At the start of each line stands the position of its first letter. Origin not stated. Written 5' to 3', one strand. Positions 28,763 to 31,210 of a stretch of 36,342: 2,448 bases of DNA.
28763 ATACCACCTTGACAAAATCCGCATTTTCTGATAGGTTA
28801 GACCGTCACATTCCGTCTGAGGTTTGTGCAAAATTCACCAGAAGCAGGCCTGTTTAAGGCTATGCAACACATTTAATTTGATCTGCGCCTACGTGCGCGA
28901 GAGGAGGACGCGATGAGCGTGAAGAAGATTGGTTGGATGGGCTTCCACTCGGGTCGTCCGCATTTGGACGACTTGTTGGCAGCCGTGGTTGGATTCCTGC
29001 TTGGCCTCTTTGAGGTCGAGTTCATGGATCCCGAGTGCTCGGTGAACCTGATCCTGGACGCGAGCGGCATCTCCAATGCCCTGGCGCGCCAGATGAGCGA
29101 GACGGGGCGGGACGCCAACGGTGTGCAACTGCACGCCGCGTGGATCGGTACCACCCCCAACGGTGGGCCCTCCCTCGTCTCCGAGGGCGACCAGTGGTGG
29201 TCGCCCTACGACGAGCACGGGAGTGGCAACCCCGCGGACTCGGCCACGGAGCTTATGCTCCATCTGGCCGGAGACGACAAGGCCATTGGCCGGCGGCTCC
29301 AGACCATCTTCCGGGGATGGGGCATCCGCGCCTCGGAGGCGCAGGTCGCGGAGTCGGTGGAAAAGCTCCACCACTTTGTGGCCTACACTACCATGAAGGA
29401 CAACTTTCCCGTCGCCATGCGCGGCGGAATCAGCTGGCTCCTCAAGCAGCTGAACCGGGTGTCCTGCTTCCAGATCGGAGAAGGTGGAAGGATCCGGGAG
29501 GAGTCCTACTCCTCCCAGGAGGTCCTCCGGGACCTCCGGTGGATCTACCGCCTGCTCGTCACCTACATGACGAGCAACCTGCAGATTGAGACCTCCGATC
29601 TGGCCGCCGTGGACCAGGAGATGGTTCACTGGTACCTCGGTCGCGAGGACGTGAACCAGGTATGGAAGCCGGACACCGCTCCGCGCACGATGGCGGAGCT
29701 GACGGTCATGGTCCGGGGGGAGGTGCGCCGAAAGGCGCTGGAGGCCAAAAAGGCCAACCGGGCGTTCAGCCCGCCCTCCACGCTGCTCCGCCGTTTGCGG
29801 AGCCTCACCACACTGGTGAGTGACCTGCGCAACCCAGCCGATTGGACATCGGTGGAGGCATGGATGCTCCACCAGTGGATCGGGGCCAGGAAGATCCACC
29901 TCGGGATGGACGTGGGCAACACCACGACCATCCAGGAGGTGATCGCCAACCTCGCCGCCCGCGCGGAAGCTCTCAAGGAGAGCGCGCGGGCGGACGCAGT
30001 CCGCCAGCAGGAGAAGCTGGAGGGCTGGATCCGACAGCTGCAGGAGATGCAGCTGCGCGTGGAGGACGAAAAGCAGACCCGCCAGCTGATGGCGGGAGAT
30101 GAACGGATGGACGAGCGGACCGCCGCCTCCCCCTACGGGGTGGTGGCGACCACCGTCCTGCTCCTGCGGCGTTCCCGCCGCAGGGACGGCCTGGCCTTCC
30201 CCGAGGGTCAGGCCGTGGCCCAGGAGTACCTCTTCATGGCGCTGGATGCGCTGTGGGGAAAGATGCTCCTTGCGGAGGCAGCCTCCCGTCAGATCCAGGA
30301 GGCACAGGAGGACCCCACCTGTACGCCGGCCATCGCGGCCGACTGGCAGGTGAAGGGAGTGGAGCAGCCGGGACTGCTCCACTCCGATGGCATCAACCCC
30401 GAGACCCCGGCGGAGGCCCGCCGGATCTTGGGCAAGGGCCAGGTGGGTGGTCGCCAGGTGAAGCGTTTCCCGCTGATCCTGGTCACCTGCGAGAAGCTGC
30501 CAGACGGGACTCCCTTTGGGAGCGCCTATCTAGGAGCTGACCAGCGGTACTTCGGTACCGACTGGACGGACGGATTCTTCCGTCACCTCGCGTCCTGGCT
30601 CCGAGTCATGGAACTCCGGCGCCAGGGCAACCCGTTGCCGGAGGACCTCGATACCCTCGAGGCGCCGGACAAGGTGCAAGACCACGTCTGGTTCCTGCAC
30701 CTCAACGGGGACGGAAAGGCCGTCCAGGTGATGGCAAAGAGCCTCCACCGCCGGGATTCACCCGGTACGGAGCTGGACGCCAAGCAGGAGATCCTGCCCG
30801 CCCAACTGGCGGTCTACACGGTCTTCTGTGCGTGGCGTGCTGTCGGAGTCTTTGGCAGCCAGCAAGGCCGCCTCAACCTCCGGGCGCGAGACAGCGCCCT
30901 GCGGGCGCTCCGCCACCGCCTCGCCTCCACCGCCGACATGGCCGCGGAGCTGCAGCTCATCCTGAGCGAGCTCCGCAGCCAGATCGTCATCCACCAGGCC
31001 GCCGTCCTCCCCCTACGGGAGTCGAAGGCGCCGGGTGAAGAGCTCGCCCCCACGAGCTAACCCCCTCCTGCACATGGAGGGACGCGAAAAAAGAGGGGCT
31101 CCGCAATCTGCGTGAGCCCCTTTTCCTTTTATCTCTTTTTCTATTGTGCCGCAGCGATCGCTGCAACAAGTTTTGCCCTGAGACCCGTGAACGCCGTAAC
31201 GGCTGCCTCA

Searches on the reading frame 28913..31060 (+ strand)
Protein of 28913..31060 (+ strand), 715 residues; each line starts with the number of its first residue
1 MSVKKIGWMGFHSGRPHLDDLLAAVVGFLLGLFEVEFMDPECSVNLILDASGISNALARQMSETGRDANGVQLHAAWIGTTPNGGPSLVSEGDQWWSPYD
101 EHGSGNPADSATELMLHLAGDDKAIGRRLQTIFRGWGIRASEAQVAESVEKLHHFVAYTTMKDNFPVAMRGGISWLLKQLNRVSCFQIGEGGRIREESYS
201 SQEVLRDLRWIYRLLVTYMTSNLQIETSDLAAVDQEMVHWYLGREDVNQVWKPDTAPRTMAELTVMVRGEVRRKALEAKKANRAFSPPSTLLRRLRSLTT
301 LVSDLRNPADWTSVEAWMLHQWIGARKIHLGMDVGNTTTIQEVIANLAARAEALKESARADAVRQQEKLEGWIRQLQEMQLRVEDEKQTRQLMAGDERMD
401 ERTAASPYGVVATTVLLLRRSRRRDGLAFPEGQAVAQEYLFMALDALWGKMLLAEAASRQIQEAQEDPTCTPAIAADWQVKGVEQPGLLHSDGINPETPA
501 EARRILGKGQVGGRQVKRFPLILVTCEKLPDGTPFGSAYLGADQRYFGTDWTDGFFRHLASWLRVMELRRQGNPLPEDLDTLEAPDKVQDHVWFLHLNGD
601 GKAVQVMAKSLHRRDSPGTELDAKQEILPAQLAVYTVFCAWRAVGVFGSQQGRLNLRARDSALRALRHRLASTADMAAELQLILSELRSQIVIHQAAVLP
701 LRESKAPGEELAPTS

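Call 9: search_protein_families(library=pfam, proteins=[window:28913-31060:+], max_evalue=0.1)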
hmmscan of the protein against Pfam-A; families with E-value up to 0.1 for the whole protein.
window:28913-31060:+ (715 aa): 0 families

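Call 11: find_homologous_proteins(query=window:28913-31057:+)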
Query window:28913-31057:+ (715 aa): 4 proteins with E <= 0.001 among 8000 candidates.
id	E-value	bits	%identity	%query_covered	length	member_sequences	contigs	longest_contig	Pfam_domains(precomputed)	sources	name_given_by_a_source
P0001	0.0e+0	1514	93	100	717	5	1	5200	-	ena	-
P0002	1.6e-215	735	50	98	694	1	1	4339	-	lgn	-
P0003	3.4e-201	688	48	99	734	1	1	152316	-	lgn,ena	-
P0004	3.7e-196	671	48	99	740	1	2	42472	-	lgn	-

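Call 12: search_protein_families(library=phrogs, proteins=[window:28913-31060:+], max_evalue=0.1)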
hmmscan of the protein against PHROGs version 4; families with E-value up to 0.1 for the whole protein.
window:28913-31060:+ (715 aa): 0 families

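Call 13: search_protein_families(library=padloc, proteins=[window:28913-31060:+], max_evalue=0.1)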
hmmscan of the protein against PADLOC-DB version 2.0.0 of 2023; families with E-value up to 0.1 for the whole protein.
window:28913-31060:+ (715 aa): 0 families

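Call 14: find_encoding_contigs(protein=P0003, flank=10000, max_places=3)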
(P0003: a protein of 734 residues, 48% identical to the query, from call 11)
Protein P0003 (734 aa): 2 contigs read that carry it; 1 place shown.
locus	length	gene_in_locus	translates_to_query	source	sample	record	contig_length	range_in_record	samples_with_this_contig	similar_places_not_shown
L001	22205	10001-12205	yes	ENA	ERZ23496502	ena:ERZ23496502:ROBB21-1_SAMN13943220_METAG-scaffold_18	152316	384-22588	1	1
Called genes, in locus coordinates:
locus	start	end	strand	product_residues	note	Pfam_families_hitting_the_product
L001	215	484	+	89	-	-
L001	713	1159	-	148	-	-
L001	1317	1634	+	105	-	-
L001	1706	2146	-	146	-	-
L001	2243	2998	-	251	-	PF01978:TrmB, PF13404:HTH_AsnC-type (faint), PF13412:HTH_24 (weak)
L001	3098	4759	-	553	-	PF00999:Na_H_Exchanger, PF02254:TrkA_N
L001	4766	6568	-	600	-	PF00069:Pkinase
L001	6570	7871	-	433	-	PF08245:Mur_ligase_M, PF02875:Mur_ligase_C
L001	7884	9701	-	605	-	PF03717:PBP_dimer, PF00905:Transpeptidase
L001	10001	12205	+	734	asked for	-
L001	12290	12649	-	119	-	-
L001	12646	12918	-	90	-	PF18910:DUF5665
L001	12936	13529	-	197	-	PF02572:CobA_CobO_BtuR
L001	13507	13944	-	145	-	PF00293:NUDIX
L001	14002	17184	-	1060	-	PF03477:ATP-cone, PF08471:Ribonuc_red_2_N, PF02867:Ribonuc_red_lgC, PF12637:TSCPD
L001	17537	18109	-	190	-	PF13482:RNase_H_2, PF10108:DNA_pol_B_exo2 (weak)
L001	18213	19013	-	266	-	-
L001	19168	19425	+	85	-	-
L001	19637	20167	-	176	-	PF02353:CMAS (weak), PF07021:MetW (faint), PF13847:Methyltransf_31, PF13649:Methyltransf_25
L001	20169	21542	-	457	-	PF01134:GIDA (faint), PF03486:HI0933_like (faint), PF07992:Pyr_redox_2, PF13738:Pyr_redox_3, PF00070:Pyr_redox, PF02852:Pyr_redox_dim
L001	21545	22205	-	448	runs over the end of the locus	PF00232:Glyco_hydro_1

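Call 15: find_encoding_contigs(protein=P0004, flank=10000, max_places=3)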
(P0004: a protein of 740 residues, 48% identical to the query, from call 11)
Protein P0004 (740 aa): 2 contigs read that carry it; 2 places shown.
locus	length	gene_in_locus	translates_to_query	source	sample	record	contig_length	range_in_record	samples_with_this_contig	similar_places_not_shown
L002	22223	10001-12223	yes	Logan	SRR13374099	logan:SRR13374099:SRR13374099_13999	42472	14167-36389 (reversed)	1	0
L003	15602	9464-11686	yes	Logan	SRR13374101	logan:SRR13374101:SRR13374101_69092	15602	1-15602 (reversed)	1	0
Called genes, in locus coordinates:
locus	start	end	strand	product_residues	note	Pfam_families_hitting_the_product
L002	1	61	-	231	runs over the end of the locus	PF08220:HTH_DeoR (weak), PF08279:HTH_11 (faint), PF01628:HrcA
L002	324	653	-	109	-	PF00520:Ion_trans (weak), PF07885:Ion_trans_2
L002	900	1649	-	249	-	-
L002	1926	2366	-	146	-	-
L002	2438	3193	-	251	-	PF01978:TrmB, PF09339:HTH_IclR (faint), PF13404:HTH_AsnC-type (faint), PF13412:HTH_24 (weak)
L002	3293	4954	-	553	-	PF00999:Na_H_Exchanger, PF02254:TrkA_N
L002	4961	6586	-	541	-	PF00069:Pkinase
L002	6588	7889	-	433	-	PF08245:Mur_ligase_M, PF02875:Mur_ligase_C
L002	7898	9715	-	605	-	PF03717:PBP_dimer, PF00905:Transpeptidase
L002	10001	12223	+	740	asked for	-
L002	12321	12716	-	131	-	-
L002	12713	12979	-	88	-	PF18910:DUF5665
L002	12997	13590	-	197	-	PF02572:CobA_CobO_BtuR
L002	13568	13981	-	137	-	PF00293:NUDIX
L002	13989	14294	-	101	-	PF00293:NUDIX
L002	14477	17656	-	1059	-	PF03477:ATP-cone, PF08471:Ribonuc_red_2_N, PF02867:Ribonuc_red_lgC, PF12637:TSCPD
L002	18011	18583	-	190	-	PF13482:RNase_H_2, PF10108:DNA_pol_B_exo2 (weak)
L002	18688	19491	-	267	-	-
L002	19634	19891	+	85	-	-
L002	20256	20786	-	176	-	PF13649:Methyltransf_25 (weak)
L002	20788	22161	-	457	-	PF01266:DAO (faint), PF03486:HI0933_like (faint), PF07992:Pyr_redox_2, PF12831:FAD_oxidored (faint), PF13450:NAD_binding_8 (faint), PF13738:Pyr_redox_3, PF00070:Pyr_redox, PF02852:Pyr_redox_dim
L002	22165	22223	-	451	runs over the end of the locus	PF00232:Glyco_hydro_1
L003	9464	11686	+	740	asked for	-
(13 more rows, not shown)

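Call 25: search_solved_structures(query=A1, max_evalue=10)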
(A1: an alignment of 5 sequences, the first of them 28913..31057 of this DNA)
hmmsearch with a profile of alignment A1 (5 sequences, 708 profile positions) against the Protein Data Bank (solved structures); distinct sequences matched with E-value up to 10: 2.
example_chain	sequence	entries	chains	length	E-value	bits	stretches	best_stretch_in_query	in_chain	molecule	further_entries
3vmk_A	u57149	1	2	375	1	10.8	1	486-527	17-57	3-isopropylmalate dehydrogenase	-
9flg_A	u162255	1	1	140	1.5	10.2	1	361-411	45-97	Large delta antigen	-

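Call 26: find_related_loci(query=A1, collection=genome_contigs, flank=10000)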
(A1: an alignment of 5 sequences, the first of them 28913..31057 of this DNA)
Query A1 (715 aa) in genome_contigs; peptide patterns used: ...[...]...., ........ (x = any residue, [..] = any of these).
84 stretches matched a pattern, but none encodes a relative of the query by tblastn (E <= 1e-3).
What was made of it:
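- Tried and rejected: Taxonomy: D has no relative among GTDB species representatives (call 26).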

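Call 31: find_encoding_contigs(protein=P0001, flank=10000, max_places=3)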
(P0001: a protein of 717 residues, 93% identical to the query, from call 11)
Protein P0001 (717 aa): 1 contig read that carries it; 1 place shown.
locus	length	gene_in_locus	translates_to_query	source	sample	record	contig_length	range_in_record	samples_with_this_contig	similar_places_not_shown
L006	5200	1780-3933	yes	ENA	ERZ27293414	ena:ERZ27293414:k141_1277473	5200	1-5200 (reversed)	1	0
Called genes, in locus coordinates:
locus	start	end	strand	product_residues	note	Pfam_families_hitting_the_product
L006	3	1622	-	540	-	?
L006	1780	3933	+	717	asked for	-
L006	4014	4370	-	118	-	-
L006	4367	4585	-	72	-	PF18910:DUF5665 (weak)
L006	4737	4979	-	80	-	-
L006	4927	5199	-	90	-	?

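Call 32: find_encoding_contigs(protein=P0002, flank=10000, max_places=3)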
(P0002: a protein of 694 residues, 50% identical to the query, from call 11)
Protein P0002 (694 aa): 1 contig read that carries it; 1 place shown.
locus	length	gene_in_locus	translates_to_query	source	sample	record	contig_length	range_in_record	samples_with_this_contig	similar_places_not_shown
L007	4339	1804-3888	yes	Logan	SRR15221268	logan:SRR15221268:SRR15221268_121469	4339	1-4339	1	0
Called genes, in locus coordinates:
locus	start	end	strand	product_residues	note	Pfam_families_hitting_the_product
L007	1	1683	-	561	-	?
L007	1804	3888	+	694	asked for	-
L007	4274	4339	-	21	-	?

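Call 40: predict_structure(alignment_id=A1)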
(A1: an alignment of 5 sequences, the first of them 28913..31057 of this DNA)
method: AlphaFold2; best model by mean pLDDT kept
length: 715 residues; sequences in the alignment: 5
mean_pLDDT: 63.3   pTM: 0.59
mean pLDDT of the five models: 63.3, 62.2, 61.9, 60.8, 58.7
residues with pLDDT >= 90: 50; 70-90: 289; 50-70: 145; < 50: 231
segments of 3 or more residues with pLDDT < 50: 1-16, 34-59, 65-109, 161-199, 392-408, 470-487, 507-519, 586-617, 698-715
pLDDT, mean of each block of 10 residues (from residue 1): 35 46 73 49 31 43 46 40 30 26 39 66 87 81 87 67 35 35 39 47 66 78 71 89 88 91 92 93 86 83 70 76 69 82 91 81 85 88 67 43 41 72 74 78 73 70 61 38 45 55 50 41 53 53 54 74 81 80 55 34 39 45 74 78 70 79 90 88 83 56 33 30
secondary structure, 60 per line:
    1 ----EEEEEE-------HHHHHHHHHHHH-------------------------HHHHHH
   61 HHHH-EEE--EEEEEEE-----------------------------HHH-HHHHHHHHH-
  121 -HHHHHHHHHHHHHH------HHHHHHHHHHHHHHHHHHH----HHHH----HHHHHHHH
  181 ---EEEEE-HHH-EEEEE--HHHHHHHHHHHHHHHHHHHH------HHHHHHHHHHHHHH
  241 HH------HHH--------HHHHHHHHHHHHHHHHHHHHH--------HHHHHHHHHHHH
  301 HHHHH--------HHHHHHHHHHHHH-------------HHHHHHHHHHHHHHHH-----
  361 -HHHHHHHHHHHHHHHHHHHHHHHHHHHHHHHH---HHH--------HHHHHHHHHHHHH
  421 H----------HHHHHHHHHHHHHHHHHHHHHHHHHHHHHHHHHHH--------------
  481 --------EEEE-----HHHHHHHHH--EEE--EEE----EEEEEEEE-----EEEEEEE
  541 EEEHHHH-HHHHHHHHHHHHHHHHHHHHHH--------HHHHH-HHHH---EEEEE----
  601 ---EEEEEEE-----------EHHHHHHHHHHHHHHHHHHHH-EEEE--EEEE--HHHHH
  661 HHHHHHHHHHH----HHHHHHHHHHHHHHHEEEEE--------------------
elements in order (helices of 4 or more, strands of 3 or more residues): E5-10 H18-29 H55-64 E66-68 E71-77 H111-119 H122-135 H142-160 H165-168 H173-180 E184-188 E194-198 H201-220 H227-242 H260-280 H289-305 H314-326 H340-355 H362-393 H408-421 H432-466 E489-492 H498-506 E509-511 E514-516 E521-528 E534-543 H544-547 H549-570 H579-583 H585-588 E592-596 E604-610 H623-642 E644-647 E650-653 H656-671 H676-690 E691-695

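Call 42: search_protein_representatives(alignment_id=A1)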
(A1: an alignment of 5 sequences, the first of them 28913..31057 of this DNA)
Query: 5 sequences, 708 profile positions. Proteins with E-value up to 0.001 (for the whole library): 9; up to 1e-10: 9; up to 1e-30: 6. The best 9 are listed.
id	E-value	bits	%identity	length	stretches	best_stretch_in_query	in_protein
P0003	0.0e+00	1306.6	-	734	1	1-708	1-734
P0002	0.0e+00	1266.1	-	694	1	3-698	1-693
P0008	1.1e-102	361.2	-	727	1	14-687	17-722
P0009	2.5e-80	287.3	-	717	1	8-692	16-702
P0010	9.6e-42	159.7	-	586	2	97-451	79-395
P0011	4.5e-40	154.2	-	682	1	8-669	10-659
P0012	6.9e-26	107.3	-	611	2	95-452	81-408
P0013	2.6e-22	95.4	-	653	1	98-618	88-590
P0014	3.3e-19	85.2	-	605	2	97-466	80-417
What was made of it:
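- D family: 4 relatives in 5.8 billion clusters and 9 representatives in 1.84 billion proteins (calls 11, 42).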

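Call 44: find_encoding_contigs(protein=P0008, flank=10000, max_places=3)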
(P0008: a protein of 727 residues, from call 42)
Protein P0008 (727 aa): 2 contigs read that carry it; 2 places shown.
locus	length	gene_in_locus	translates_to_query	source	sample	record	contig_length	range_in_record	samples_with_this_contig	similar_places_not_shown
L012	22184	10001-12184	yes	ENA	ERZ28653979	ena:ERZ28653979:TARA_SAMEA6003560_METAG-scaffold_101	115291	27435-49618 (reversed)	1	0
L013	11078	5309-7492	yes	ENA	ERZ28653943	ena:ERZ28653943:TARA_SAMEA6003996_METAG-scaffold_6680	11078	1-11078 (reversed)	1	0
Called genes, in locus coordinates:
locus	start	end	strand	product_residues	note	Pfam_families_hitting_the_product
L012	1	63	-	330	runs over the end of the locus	-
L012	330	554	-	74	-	-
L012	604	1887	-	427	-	-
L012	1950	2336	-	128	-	-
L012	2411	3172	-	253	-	PF01978:TrmB, PF12802:MarR_2 (weak)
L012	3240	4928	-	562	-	PF00999:Na_H_Exchanger, PF02254:TrkA_N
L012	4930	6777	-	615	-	PF00069:Pkinase, PF07714:PK_Tyr_Ser-Thr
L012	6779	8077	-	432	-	PF08245:Mur_ligase_M, PF02875:Mur_ligase_C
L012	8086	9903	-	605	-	PF03717:PBP_dimer, PF00905:Transpeptidase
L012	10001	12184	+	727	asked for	-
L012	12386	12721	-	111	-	-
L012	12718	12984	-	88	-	PF18910:DUF5665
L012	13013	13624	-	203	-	PF02572:CobA_CobO_BtuR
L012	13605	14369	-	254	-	-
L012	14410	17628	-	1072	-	PF03477:ATP-cone, PF08471:Ribonuc_red_2_N, PF02867:Ribonuc_red_lgC, PF12637:TSCPD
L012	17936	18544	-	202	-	PF13482:RNase_H_2, PF10108:DNA_pol_B_exo2 (weak)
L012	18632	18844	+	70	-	-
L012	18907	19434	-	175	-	PF13847:Methyltransf_31 (faint), PF08241:Methyltransf_11, PF13649:Methyltransf_25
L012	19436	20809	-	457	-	PF01266:DAO (faint), PF03486:HI0933_like (faint), PF07992:Pyr_redox_2, PF13450:NAD_binding_8 (faint), PF13738:Pyr_redox_3, PF00070:Pyr_redox, PF02852:Pyr_redox_dim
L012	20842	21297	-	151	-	-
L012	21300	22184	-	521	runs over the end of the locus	-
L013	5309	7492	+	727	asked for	-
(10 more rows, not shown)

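Call 45: find_encoding_contigs(protein=P0009, flank=10000, max_places=2)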
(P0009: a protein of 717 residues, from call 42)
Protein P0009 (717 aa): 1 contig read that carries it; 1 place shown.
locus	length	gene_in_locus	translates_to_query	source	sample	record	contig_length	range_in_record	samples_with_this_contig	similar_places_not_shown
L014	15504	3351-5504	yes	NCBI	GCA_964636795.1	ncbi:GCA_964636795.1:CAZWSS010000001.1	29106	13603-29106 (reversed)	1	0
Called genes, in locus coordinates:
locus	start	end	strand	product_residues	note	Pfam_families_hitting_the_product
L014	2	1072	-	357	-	?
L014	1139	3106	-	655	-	PF03717:PBP_dimer, PF00905:Transpeptidase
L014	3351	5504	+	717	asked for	-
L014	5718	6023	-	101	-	PF18910:DUF5665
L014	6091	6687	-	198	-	PF02572:CobA_CobO_BtuR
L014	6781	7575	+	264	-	-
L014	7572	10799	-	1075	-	PF03477:ATP-cone (weak), PF08471:Ribonuc_red_2_N, PF02867:Ribonuc_red_lgC, PF12637:TSCPD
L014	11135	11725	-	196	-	PF13482:RNase_H_2, PF10108:DNA_pol_B_exo2 (faint)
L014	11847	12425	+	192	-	PF20803:PaaX_M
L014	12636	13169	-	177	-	PF02353:CMAS, PF13489:Methyltransf_23 (weak), PF07021:MetW (weak), PF13847:Methyltransf_31, PF08241:Methyltransf_11, PF13649:Methyltransf_25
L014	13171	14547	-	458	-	PF01134:GIDA (faint), PF03486:HI0933_like (faint), PF07992:Pyr_redox_2, PF13450:NAD_binding_8 (faint), PF13738:Pyr_redox_3, PF00070:Pyr_redox, PF02852:Pyr_redox_dim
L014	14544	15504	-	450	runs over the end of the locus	PF00232:Glyco_hydro_1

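Call 46: find_encoding_contigs(protein=P0010, flank=10000, max_places=2)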
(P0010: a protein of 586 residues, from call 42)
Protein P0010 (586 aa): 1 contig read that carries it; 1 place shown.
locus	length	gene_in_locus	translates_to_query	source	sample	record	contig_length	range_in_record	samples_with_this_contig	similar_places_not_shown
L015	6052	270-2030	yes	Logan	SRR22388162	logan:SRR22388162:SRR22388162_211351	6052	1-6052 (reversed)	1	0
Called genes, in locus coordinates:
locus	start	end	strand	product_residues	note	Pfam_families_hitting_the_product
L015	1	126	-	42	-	?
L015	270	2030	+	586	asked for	-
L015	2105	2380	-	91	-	PF18910:DUF5665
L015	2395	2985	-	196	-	PF02572:CobA_CobO_BtuR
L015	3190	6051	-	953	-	?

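Call 47: fold_search(model_id=the predicted structure, library=pdb)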
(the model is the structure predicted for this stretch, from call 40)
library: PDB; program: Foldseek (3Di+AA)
matches with E <= 10: 166; with E <= 0.001: 0
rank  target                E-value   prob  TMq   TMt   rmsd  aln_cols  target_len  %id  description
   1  9wms_m                3.2e-01  0.06  0.08  0.06  26.9       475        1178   12  Co-transcriptional histone H3K36 methylation complex containing RNA polymerase II elongation complex, Set2, and the up (released 2025-12-24)
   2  8vt4_A                4.6e-01  0.05  0.06  0.05  38.9       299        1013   15  Cryo-EM structure of human ABC transporter ABCC1 (released 2024-12-25)
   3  6gy8_B                7.8e-01  0.04  0.07  0.10  30.0       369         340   10  Crystal structure of XaxA from Xenorhabdus nematophila (released 2018-07-25)
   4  4xtv_A                1.1e+00  0.12  0.11  0.22  12.8       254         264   11  Mycobacterium tuberculosis biotin ligase complexed with bisubstrate inhibitor 36 (N-({[(1R,3S)-3-(6-amino-9H-purin-9-y (released 2015-09-02)
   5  9drl_B                1.1e+00  0.05  0.10  0.14  21.8       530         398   13  Cryo-EM structure of the T33-549 tetrahedral cage (released 2025-08-06)
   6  2ejg_A                1.2e+00  0.14  0.11  0.25  12.8       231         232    7  Crystal Structure Of The Biotin Protein Ligase (Mutation R48A) and Biotin Carboxyl Carrier Protein Complex From Pyroco (released 2008-03-18)
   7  3rux_A                1.2e+00  0.13  0.12  0.23  13.1       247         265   12  Crystal structure of biotin-protein ligase BirA from Mycobacterium tuberculosis in complex with an acylsulfamide bisub (released 2011-12-14)
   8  9dh5                  1.3e+00  0.03  0.09  0.04  35.4       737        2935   10  State-1 of the motor domain from full-length human dynein-1 in 5mM AMPPNP with 5mM Mg2+ (released 2025-04-23)
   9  2ejg_B                1.4e+00  0.13  0.11  0.25  12.8       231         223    7  Crystal Structure Of The Biotin Protein Ligase (Mutation R48A) and Biotin Carboxyl Carrier Protein Complex From Pyroco (released 2008-03-18)
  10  9bm1                  1.4e+00  0.04  0.11  0.04  34.8       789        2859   10  State-3 of motor domain from full-length human dynein-1 in 5mM ATP (released 2025-04-23)
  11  2deq_B                1.5e+00  0.13  0.12  0.26  12.4       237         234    8  Crystal Structure Of Biotin Protein Ligase From Pyrococcus Horikoshii OT3 in complex with Biotinyl-5'-AMP, K111G mutat (released 2006-08-16)
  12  1wq7_B                1.6e+00  0.14  0.12  0.27  13.9       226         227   10  Crystal Structure Of Biotin-(Acetyl-CoA-Carboxylase) ligase From Pyrococcus Horikoshii Ot3 (released 2005-10-04)
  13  9drk_B                1.6e+00  0.09  0.11  0.21  13.6       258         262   11  Crystal structure of Mycobacterium tuberculosis biotin protein ligase in complex with Bio-1 (released 2025-04-09)
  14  5xpr                  1.7e+00  0.04  0.09  0.14  21.0       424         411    9  Human endothelin receptor type-B in complex with antagonist bosentan (released 2017-08-16)
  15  3glg_C                1.8e+00  0.06  0.09  0.14  22.2       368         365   11  Crystal Structure of a Mutant (gammaT157A) E. coli Clamp Loader Bound to Primer-Template DNA (released 2009-05-26)
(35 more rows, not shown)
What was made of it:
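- Tried and rejected: Function of D: the first AlphaFold run with 5 sequences was poor (pLDDT 63; calls 40, 47).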

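Call 50: search_protein_families(library=pfam, alignment_id=A3, max_evalue=1)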
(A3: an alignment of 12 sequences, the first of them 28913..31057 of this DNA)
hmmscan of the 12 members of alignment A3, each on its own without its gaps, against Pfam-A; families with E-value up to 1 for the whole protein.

A. member 1, window:28913-31057:+ (715 aa): 0 families

B. families by the number of members that match (of 12 scanned): 9 families
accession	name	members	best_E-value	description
PF21275.2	Thi_PPkinase_C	1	0.032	Thiamin pyrophosphokinase, substrate-binding domain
PF08706.16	D5_N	1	0.043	D5 N terminal like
PF21047.3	HEAT_Maestro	1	0.077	Maestro, HEAT repeats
PF03580.19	Herpes_UL14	1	0.1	Herpesvirus UL14-like protein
PF06405.16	RCC_reductase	1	0.12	Red chlorophyll catabolite reductase (RCC reductase)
PF22722.2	NA-iREase1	1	0.14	NACHT-associated inactive Restriction Endonuclease 1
PF08020.16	DUF1706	1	0.19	Protein of unknown function (DUF1706)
PF05859.17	Mis12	1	0.25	Mis12 protein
PF14362.11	DUF4407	1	0.41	Domain of unknown function (DUF4407)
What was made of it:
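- On DHH/MYG1 phosphoesterase superfamily (protein D): No Pfam hit at E ≤ 1 in any of 12 family members (call 50).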
